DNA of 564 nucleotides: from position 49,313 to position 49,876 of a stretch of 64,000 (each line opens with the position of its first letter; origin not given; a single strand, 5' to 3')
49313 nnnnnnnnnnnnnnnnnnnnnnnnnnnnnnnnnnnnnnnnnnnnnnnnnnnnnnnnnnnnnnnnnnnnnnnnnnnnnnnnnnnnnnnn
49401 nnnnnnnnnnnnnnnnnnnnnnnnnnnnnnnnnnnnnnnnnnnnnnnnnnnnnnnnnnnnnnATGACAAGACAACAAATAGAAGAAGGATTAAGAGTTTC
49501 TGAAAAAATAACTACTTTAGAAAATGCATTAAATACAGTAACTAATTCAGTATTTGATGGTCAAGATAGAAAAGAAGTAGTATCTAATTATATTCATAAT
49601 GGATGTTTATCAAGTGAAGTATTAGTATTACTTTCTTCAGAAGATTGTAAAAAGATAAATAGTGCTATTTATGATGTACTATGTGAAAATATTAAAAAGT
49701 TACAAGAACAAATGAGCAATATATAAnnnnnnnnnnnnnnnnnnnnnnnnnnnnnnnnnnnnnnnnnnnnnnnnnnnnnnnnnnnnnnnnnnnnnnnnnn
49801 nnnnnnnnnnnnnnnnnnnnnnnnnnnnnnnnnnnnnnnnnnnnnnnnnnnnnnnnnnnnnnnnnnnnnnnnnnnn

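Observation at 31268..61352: Three distinct SPFH (band-7) membrane-scaffold proteins in one phage region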

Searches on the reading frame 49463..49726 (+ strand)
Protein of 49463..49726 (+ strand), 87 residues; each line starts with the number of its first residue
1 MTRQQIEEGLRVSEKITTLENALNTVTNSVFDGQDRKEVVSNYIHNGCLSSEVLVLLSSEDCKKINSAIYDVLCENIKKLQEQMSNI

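Call 3: search_protein_families(library=pfam, proteins=[window:49463-49726:+], max_evalue=0.01)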
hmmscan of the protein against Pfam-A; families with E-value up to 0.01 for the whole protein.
window:49463-49726:+ (87 aa): 0 families

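Call 4: search_protein_families(library=phrogs, proteins=[window:49463-49726:+], max_evalue=0.01)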
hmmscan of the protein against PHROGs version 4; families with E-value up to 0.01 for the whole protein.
window:49463-49726:+ (87 aa): 0 families

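Call 15: search_protein_families(library=ncbifam, proteins=[window:49463-49726:+], max_evalue=0.01)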
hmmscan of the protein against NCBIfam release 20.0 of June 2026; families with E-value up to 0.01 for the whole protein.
window:49463-49726:+ (87 aa): 0 families

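Call 48: search_protein_families(library=padloc, proteins=[window:49463-49726:+], max_evalue=0.01)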
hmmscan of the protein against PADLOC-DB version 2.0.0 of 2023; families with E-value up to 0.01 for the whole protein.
window:49463-49726:+ (87 aa): 0 families
